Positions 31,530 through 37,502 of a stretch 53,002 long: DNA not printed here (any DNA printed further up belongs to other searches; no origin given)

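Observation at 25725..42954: Three consecutive ~1850-1950 aa secreted fusion proteins: four beta-helix-like modules, a spacer and a distinct propeller subtype, with no recognisable anchor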

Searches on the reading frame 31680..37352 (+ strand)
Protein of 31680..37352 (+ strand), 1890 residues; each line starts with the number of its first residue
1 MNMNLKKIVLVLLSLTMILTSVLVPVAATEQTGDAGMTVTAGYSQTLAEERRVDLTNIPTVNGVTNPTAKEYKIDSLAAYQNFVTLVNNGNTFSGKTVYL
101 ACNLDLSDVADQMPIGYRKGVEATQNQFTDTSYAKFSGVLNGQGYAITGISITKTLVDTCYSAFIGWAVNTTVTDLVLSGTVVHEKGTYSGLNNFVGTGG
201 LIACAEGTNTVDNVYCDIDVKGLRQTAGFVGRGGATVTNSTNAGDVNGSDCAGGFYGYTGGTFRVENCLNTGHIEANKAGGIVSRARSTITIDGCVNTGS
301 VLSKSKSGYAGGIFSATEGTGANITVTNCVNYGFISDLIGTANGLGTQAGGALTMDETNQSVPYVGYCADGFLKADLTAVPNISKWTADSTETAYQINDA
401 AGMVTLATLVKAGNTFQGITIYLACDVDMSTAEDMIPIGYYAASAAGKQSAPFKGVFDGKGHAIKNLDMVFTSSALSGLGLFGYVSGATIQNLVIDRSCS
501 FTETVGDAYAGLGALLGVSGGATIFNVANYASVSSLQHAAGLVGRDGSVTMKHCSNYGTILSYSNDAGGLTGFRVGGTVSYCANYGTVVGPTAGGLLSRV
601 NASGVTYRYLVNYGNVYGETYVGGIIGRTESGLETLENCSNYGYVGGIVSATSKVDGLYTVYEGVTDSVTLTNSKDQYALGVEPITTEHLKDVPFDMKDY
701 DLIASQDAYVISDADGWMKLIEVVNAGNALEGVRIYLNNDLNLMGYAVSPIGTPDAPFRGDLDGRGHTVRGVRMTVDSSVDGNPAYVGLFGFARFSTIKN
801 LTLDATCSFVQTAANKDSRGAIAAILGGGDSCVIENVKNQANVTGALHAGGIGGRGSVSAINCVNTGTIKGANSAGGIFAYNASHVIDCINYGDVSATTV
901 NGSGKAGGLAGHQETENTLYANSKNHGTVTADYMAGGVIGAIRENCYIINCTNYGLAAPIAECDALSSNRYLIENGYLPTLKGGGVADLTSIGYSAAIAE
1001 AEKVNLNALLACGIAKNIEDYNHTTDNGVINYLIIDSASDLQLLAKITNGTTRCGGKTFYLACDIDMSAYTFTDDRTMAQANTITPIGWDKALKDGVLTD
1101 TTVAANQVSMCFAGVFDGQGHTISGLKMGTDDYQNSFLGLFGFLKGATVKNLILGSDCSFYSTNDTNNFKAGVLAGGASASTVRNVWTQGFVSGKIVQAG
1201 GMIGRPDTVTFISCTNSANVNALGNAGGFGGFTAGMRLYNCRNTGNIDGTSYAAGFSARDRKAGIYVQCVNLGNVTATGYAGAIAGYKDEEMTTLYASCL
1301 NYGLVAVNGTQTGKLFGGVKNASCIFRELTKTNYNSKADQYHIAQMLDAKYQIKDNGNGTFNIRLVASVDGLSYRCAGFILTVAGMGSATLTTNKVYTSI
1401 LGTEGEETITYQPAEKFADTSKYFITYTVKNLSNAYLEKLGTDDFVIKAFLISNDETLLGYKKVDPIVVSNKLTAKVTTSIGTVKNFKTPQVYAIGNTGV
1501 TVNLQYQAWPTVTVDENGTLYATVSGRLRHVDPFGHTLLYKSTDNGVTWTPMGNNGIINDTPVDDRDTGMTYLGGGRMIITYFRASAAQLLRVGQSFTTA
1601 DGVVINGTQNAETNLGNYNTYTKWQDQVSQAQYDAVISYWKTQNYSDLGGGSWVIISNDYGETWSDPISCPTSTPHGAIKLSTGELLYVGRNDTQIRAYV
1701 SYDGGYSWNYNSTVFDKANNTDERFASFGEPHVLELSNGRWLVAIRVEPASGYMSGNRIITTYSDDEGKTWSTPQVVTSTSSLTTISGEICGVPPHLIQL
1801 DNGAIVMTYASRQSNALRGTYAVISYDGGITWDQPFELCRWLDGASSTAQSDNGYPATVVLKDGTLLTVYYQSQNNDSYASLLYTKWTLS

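Call 4: search_protein_families(library=pfam, proteins=[window:31680-37352:+], max_evalue=0.01)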
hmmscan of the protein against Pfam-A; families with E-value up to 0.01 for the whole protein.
window:31680-37352:+ (1890 aa): 2 families
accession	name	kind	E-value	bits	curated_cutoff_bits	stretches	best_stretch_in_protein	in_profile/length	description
PF13088.12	BNR_2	-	2.7e-14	53.6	31.4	1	1693-1873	79-230/277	BNR repeat-like domain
PF02012.26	BNR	-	4.2e-05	23.3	27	0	1763-1773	2-12/12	BNR/Asp-box repeat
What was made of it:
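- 31680..37352 (+): G2, 1890 aa. Signal peptide aa 1-28 (31680-31763). Modules at 31794-32765, 32766-33740, 33741-34646 and 34647-35642. Beta-sandwich 35643-36089. Propeller 36090-37349. BNR_2 E 2.7e-14 (call 4).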

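Call 5: search_protein_families(library=ncbifam, proteins=[window:31680-37352:+], max_evalue=0.01)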
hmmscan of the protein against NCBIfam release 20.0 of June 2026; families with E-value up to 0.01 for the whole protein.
window:31680-37352:+ (1890 aa): 0 families

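Call 13: find_encoding_contigs(protein=window:31680-37352:+, flank=2000, max_places=4)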
Protein window:31680-37352:+ (1890 aa): no gene with exactly this product is on record in the collection.

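Call 14: find_homologous_proteins(query=window:31680-37349:+, max_evalue=0.00001)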
Query window:31680-37349:+ (1890 aa): 95 proteins with E <= 0.00001 among 8000 candidates.
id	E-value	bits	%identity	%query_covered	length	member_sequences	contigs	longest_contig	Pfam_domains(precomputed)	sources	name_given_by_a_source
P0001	0.0e+0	2467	59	100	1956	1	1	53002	PF02012.27,PF13088.13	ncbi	-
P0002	0.0e+0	2207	54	100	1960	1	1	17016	PF13088.13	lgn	-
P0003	0.0e+0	2097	52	99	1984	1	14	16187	PF02012.27,PF13088.13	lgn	-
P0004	0.0e+0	1928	51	100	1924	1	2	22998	PF02012.27,PF13088.13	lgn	-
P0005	0.0e+0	1526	45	100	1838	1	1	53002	PF02012.27,PF13088.13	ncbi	-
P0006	0.0e+0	1483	43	100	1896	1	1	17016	PF02012.27,PF13088.13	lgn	-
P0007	0.0e+0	1430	44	100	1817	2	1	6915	PF02012.27,PF13088.13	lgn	-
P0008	0.0e+0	1378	43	100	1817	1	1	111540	PF02012.27,PF13088.13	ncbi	-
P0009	0.0e+0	1353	42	100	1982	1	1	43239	PF13088.13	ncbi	-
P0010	2.4e-68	249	28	51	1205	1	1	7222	-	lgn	-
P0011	5.7e-50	188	25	60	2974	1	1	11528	-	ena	-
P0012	2.8e-47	179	27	50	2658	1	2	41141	-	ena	-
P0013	3.0e-46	176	25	68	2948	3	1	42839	PF07940.19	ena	-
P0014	7.1e-39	151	31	18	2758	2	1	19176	-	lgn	-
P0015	6.1e-36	141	25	46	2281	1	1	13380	-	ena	-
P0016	6.0e-35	138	27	59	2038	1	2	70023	PF05342.20,PF07581.18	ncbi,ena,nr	ncbi:MAG: hypothetical protein IJL14_06070 [Selenomonadaceae bacterium]|nr:hypothetical protein [Sel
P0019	2.6e-31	126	35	10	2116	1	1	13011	PF18657.7,PF07581.18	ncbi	-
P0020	4.6e-28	115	26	45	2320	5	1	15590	PF05342.20,PF18998.7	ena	-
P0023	1.2e-25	107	28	28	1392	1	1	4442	PF00404.25,PF03372.30,PF07581.18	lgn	-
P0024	4.6e-25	105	25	47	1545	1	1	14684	PF09479.17,PF07581.18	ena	-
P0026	9.9e-25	104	31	17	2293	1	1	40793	PF09479.17,PF05342.20,PF02368.25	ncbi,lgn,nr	ncbi:MAG: Ig-like domain-containing protein [Oscillospiraceae bacterium]|nr:Ig-like domain-containin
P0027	4.9e-24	102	34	14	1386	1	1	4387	PF05342.20,PF07581.18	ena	-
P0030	7.6e-23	98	31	14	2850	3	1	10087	PF08308.18,PF07581.18,PF13243.13,PF14478.13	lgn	-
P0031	1.4e-22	97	29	11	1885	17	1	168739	PF05342.20,PF18962.8,PF07581.18,PF13860.13,PF00041.28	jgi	jgi:hypothetical protein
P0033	1.4e-20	90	34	11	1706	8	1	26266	PF09479.17,PF07581.18,PF00395.26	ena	-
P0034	4.9e-20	89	27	28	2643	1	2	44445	PF07581.18,PF14478.13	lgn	-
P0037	6.7e-20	88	28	27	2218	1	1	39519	PF19127.7,PF09479.17,PF18657.7,PF07581.18,PF01473.27,PF00395.26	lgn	-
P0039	2.4e-19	86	28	15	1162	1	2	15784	PF07581.18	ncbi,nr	ncbi:MAG: hypothetical protein MJ100_08820 [Ruminococcus sp.]|nr:hypothetical protein [Ruminococcus 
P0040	3.2e-18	83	25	30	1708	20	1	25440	PF09479.17,PF07581.18,PF00395.26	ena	-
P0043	8.4e-18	81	36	13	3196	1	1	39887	PF09479.17,PF08308.18,PF07581.18,PF13620.13,PF20578.5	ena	-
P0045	1.2e-17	81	26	33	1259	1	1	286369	PF09479.17,PF18998.7,PF07581.18,PF00395.26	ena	-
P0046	2.2e-17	80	30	14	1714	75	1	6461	PF07581.18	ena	-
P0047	2.3e-17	80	24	31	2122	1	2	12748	PF05342.20,PF07581.18,PF00041.28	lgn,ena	-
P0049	4.7e-17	79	27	36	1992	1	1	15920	PF26182.1,PF21461.4,PF07581.18,PF22359.3,PF02368.25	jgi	jgi:uncharacterized protein YjdB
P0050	6.8e-17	78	23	31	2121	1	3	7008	PF05342.20,PF07581.18,PF00041.28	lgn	-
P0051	1.1e-16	78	23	31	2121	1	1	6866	PF05342.20,PF07581.18,PF00041.28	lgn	-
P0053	3.9e-16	76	24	31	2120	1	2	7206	PF05342.20,PF07581.18,PF00041.28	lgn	-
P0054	6.7e-16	75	23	31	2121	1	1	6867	PF05342.20,PF07581.18,PF00041.28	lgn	-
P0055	1.1e-15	74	24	31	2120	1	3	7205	PF05342.20,PF07581.18,PF00041.28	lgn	-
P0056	1.2e-15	74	28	27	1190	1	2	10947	PF09479.17,PF18998.7,PF07581.18,PF00395.26,PF22544.3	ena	-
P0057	1.3e-15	74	24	31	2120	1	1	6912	PF05342.20,PF07581.18,PF00041.28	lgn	-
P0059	1.7e-15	74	24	31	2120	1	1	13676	PF05342.20,PF07581.18,PF00041.28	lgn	-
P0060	5.7e-15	72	31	16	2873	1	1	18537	PF07523.19,PF18998.7,PF07581.18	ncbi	-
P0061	8.7e-15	71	24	31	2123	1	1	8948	PF05342.20,PF07581.18,PF00041.28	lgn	-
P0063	4.3e-14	69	23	31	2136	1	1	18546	PF05342.20,PF07581.18,PF00041.28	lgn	-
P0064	4.8e-14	69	23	31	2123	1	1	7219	PF05342.20,PF07581.18,PF00041.28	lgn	-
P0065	5.1e-14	69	24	31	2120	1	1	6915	PF05342.20,PF07581.18,PF00041.28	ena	-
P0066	5.5e-14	69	24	31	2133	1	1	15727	PF05342.20,PF07581.18,PF00041.28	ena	-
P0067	5.7e-14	69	23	31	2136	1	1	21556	PF05342.20,PF07581.18,PF00041.28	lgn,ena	-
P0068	1.2e-12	64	32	17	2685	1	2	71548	PF09479.17,PF05342.20,PF00404.25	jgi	-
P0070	4.3e-12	62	23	44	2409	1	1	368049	PF05342.20,PF18962.8,PF07581.18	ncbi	-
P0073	1.3e-11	61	23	29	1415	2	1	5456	PF07581.18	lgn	-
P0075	2.8e-11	60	23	46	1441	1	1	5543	PF05342.20,PF07581.18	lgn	-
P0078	3.2e-10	56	30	12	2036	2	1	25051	PF05342.20,PF18962.8,PF07581.18,PF13860.13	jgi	jgi:hypothetical protein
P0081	1.4e-9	54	25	20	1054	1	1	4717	PF07581.18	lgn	-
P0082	3.1e-9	53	30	16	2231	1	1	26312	PF07581.18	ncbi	-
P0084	5.8e-9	52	29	28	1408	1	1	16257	PF05342.20,PF13385.14,PF07581.18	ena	-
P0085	6.9e-9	52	24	38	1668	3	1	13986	PF07581.18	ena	-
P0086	7.3e-9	52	32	11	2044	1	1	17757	PF07581.18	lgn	-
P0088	8.6e-8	48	27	38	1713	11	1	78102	PF05342.20,PF07581.18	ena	-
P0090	3.5e-7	46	28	21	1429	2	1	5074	PF09479.17,PF13306.13,PF18998.7,PF07581.18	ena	-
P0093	3.3e-6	43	27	12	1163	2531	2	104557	PF00015.27,PF26039.2,PF07581.18,PF06160.18,PF26154.2,PF24161.2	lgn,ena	-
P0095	9.5e-6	41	27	14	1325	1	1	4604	PF22352.3,PF13385.14,PF07581.18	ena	-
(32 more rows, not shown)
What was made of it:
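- On GLUG / M26 NTD2 beta-helix domain: Database relatives carry PF07581 and PF05342 (call 14).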

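Call 15: find_encoding_contigs(protein=P0001, flank=1000, max_places=3)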
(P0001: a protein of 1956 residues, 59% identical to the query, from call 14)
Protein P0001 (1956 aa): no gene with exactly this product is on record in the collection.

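Call 16: find_encoding_contigs(protein=P0008, flank=10000, max_places=3)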
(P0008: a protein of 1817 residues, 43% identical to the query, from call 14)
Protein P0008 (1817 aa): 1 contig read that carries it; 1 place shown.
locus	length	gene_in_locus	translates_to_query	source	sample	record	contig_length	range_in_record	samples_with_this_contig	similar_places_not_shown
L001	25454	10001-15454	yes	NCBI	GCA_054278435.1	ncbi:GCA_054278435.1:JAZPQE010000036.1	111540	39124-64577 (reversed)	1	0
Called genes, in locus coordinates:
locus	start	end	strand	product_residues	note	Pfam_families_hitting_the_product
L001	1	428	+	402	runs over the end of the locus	PF24316:Tli3 (faint), PF02012:BNR (faint), PF13088:BNR_2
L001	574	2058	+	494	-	PF13859:BNR_3 (faint), PF02012:BNR (faint), PF15902:Sortilin-Vps10 (faint), PF13088:BNR_2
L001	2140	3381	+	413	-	PF24316:Tli3 (faint), PF15902:Sortilin-Vps10 (faint), PF02012:BNR (faint), PF13859:BNR_3 (weak), PF13088:BNR_2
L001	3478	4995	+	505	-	-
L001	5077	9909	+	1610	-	PF13088:BNR_2 (faint), PF02012:BNR (faint)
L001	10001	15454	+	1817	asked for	PF02012:BNR (faint), PF13088:BNR_2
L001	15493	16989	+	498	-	PF02012:BNR (faint), PF13088:BNR_2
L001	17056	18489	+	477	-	PF02012:BNR (faint), PF13088:BNR_2 (weak)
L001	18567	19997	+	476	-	PF13088:BNR_2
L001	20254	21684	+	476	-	PF24316:Tli3 (faint), PF02012:BNR (faint), PF13088:BNR_2 (weak)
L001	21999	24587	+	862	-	-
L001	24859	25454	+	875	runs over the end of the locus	-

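Call 17: find_encoding_contigs(protein=P0009, flank=10000, max_places=3)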
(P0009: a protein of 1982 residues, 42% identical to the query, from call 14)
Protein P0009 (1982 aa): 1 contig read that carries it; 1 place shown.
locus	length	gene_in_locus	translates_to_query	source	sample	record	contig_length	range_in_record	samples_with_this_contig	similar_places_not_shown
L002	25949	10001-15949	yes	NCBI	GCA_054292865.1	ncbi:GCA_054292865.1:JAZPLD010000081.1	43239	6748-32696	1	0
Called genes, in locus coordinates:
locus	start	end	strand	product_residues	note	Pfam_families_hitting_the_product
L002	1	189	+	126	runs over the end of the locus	PF02142:MGS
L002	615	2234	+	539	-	PF24316:Tli3 (faint), PF02012:BNR (faint), PF13088:BNR_2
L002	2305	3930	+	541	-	-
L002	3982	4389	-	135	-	-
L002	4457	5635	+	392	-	PF24316:Tli3 (faint), PF02012:BNR (faint), PF13088:BNR_2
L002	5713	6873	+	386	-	PF02012:BNR (faint), PF13859:BNR_3 (weak), PF13088:BNR_2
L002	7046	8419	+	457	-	PF24316:Tli3 (faint), PF02012:BNR (faint), PF13088:BNR_2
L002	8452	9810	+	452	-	PF02012:BNR (faint), PF24316:Tli3 (faint), PF13088:BNR_2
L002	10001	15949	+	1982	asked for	PF13088:BNR_2 (faint)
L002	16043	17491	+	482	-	PF24316:Tli3 (faint), PF02012:BNR (faint), PF15899:BNR_6 (faint), PF13088:BNR_2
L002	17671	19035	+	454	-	PF01554:MatE, PF03023:MurJ, PF01554:MatE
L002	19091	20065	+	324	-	PF00781:DAGK_cat, PF19279:YegS_C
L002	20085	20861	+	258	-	-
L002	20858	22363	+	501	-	PF00370:FGGY_N, PF02782:FGGY_C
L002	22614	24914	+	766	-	-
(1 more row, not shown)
